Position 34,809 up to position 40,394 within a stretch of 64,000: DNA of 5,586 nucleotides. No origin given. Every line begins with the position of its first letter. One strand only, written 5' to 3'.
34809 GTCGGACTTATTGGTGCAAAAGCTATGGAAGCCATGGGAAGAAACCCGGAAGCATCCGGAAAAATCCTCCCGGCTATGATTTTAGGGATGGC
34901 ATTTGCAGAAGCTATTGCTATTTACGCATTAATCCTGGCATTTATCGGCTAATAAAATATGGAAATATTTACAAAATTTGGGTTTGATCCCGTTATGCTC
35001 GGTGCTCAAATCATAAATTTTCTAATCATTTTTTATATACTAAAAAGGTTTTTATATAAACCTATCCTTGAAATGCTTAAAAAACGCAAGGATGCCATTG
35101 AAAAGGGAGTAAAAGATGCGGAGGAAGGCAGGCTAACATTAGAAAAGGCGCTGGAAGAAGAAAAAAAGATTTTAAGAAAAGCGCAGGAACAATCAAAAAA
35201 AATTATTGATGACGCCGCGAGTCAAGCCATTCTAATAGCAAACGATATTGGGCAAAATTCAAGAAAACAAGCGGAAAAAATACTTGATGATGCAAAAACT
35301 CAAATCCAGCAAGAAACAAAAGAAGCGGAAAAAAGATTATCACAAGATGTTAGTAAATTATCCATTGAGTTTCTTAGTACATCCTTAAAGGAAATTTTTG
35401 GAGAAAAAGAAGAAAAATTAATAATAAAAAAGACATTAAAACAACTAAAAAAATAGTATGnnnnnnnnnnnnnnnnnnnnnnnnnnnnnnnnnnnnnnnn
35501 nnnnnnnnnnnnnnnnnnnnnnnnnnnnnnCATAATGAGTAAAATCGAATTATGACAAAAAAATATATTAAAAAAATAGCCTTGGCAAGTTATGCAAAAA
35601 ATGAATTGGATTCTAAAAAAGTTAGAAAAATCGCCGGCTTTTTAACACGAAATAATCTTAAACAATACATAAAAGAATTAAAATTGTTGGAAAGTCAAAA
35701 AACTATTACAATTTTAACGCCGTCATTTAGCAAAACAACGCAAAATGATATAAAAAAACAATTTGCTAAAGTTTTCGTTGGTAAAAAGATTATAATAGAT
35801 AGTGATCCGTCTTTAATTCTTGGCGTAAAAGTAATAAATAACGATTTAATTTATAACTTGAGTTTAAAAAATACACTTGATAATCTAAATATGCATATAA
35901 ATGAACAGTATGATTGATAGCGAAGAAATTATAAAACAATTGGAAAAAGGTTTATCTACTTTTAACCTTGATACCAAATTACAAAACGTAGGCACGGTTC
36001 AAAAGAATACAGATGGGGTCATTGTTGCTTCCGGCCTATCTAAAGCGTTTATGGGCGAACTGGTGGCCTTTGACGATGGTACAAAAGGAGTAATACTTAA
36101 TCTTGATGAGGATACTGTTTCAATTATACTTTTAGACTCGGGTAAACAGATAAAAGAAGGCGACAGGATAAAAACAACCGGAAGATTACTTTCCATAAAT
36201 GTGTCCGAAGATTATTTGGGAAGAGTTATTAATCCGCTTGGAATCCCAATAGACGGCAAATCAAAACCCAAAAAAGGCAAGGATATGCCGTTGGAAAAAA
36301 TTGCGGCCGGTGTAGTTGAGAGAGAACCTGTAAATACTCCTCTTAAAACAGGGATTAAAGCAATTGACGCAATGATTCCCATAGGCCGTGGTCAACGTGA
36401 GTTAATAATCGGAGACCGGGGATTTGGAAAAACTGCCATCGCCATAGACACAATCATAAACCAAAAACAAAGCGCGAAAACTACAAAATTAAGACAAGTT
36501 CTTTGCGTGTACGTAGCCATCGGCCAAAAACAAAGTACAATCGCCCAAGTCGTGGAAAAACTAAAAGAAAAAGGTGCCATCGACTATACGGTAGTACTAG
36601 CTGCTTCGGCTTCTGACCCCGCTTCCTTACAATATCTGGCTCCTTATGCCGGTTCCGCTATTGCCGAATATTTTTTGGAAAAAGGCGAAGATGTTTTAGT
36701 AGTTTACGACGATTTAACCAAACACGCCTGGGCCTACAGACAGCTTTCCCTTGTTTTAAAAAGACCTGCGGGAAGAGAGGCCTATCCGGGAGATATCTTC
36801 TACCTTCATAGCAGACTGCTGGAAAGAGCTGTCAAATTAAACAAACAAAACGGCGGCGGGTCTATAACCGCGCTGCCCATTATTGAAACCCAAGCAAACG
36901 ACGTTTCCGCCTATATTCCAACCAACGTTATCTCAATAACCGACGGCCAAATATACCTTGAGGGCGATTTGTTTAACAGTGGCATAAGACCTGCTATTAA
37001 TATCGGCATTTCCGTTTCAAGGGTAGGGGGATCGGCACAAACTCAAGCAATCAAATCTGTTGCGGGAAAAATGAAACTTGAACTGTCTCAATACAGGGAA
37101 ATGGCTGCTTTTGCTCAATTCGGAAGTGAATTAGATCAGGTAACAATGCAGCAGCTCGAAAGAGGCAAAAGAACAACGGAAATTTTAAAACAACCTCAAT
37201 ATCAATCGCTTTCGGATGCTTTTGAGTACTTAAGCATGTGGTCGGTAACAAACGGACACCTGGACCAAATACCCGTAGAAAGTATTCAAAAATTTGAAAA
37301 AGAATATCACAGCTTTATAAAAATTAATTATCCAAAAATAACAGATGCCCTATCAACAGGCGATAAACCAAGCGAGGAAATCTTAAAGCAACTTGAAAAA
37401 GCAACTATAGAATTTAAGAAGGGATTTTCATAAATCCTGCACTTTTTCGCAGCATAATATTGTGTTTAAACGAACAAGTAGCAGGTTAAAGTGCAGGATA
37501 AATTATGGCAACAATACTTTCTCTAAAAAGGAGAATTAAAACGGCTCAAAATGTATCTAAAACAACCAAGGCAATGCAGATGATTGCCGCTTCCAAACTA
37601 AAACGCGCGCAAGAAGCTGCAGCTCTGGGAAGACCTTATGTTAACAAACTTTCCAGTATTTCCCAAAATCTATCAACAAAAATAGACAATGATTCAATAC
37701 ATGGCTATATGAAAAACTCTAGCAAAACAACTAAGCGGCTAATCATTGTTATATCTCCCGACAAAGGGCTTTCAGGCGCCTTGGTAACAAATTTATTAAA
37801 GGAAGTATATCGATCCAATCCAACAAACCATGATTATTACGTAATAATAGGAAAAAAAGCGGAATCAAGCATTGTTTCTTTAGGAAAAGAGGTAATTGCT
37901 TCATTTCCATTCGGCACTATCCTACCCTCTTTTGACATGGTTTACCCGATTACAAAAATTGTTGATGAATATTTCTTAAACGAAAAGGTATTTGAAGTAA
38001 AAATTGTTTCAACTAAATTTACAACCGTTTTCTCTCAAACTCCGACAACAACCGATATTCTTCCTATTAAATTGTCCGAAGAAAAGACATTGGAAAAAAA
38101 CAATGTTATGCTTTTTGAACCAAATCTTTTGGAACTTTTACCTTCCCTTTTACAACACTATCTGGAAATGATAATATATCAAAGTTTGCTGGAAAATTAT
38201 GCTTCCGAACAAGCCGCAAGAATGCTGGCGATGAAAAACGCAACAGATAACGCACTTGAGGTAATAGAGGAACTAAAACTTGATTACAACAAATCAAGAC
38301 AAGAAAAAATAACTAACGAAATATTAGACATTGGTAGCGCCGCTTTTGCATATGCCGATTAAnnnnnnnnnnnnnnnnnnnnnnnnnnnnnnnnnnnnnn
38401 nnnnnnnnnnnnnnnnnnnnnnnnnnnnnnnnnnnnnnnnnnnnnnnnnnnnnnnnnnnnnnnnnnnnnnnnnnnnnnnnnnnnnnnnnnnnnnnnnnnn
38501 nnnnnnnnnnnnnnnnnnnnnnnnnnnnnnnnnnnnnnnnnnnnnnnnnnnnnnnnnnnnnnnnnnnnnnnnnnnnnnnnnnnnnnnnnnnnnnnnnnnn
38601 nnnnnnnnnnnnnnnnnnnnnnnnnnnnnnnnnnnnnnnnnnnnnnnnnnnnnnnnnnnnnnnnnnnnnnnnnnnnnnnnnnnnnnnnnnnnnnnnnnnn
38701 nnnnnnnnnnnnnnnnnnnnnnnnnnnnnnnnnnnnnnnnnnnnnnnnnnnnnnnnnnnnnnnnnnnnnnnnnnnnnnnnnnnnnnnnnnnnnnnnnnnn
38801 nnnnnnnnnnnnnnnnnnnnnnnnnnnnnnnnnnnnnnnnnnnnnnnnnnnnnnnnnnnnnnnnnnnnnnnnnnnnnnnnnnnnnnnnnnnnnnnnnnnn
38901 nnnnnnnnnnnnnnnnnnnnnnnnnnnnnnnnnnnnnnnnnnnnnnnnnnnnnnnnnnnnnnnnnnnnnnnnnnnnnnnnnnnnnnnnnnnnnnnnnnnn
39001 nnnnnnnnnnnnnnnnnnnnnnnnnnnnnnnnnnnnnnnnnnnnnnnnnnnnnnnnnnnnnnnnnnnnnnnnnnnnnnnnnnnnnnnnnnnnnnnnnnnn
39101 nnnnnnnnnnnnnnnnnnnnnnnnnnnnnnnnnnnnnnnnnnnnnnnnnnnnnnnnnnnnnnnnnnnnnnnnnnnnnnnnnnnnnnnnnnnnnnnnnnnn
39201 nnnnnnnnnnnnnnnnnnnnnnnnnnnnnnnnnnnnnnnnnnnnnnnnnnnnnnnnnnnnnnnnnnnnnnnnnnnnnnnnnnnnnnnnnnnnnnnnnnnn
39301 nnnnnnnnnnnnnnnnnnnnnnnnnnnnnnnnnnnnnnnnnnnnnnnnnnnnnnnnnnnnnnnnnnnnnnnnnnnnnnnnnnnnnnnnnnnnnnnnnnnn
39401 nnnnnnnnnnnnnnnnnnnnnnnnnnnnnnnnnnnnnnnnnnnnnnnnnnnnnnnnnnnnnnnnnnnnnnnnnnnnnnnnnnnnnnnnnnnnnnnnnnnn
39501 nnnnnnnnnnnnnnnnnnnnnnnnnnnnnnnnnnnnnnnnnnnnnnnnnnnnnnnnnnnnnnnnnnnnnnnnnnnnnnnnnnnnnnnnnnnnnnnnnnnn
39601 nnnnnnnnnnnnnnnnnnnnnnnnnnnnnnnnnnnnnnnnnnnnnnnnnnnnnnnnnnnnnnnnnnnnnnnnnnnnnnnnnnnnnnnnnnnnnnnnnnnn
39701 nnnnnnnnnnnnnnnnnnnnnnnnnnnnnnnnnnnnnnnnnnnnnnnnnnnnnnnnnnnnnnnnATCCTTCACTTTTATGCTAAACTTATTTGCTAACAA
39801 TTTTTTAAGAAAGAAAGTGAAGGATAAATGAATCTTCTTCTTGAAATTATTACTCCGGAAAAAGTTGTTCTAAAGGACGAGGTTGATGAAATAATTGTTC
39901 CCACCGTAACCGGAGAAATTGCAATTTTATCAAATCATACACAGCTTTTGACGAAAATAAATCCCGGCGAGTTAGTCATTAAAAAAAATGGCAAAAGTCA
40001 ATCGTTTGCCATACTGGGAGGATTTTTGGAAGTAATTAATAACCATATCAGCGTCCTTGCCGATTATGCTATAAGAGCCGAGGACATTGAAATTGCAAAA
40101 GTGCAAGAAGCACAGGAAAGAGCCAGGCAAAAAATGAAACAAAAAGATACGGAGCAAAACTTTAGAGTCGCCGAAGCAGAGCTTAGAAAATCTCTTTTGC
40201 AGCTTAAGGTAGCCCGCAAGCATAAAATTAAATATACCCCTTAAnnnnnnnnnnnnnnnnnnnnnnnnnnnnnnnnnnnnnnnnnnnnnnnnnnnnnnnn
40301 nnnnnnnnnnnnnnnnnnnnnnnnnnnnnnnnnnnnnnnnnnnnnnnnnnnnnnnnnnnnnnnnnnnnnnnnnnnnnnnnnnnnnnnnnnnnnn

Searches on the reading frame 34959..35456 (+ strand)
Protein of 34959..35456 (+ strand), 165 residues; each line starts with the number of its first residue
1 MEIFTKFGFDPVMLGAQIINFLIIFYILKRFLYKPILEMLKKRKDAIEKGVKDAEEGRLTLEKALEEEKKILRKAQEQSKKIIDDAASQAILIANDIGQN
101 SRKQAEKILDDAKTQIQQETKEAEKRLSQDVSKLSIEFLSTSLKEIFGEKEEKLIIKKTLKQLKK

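Call 35: search_protein_families(library=pfam, proteins=[window:34959-35456:+], max_evalue=0.001)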
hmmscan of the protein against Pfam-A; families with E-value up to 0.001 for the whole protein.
window:34959-35456:+ (165 aa): 1 family
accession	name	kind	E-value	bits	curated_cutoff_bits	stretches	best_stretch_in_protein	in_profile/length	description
PF00430.23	ATP-synt_B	-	6.7e-25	88.1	28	1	15-143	3-131/132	ATP synthase B/B' CF(0)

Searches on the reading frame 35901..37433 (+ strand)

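Call 36: search_protein_families(library=pfam, proteins=[window:35901-37433:+], max_evalue=0.001)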
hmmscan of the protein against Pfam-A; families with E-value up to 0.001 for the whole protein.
window:35901-37433:+ (510 aa): 3 families
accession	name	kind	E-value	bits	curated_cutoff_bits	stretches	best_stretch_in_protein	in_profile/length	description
PF00006.31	ATP-synt_ab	-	1.2e-82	277.1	29.5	1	151-373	1-213/213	ATP synthase alpha/beta family, nucleotide-binding domain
PF00306.32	ATP-synt_ab_C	-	2.6e-40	138.1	27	1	380-504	1-125/126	ATP synthase alpha/beta chain, C terminal domain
PF02874.29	ATP-synt_ab_N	-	2.8e-09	37.8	20.9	1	28-94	3-69/69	ATP synthase alpha/beta family, beta-barrel domain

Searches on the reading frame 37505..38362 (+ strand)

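Call 36: search_protein_families(library=pfam, proteins=[window:37505-38362:+], max_evalue=0.001)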
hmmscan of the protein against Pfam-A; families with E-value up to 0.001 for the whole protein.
window:37505-38362:+ (285 aa): 1 family
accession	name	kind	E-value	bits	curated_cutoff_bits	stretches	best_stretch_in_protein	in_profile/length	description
PF00231.24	ATP-synt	-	3.3e-73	247.3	39.9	1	6-282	4-284/285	ATP synthase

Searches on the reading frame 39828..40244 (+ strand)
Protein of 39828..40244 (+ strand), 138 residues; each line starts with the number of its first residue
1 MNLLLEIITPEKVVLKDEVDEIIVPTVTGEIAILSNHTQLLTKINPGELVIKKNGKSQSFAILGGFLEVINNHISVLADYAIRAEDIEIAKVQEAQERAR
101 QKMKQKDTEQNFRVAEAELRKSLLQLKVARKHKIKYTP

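Call 36: search_protein_families(library=pfam, proteins=[window:39828-40244:+], max_evalue=0.001)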
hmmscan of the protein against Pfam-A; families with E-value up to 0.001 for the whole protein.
window:39828-40244:+ (138 aa): 2 families
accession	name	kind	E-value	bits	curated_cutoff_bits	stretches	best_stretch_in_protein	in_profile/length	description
PF02823.21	ATP-synt_DE_N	-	7.6e-26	90.4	27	1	5-81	3-80/80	ATP synthase, Delta/Epsilon chain, beta-sandwich domain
PF00401.25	ATP-synt_DE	-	3.5e-07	30.7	24.6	1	85-129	1-46/47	ATP synthase, Delta/Epsilon chain, long alpha-helix domain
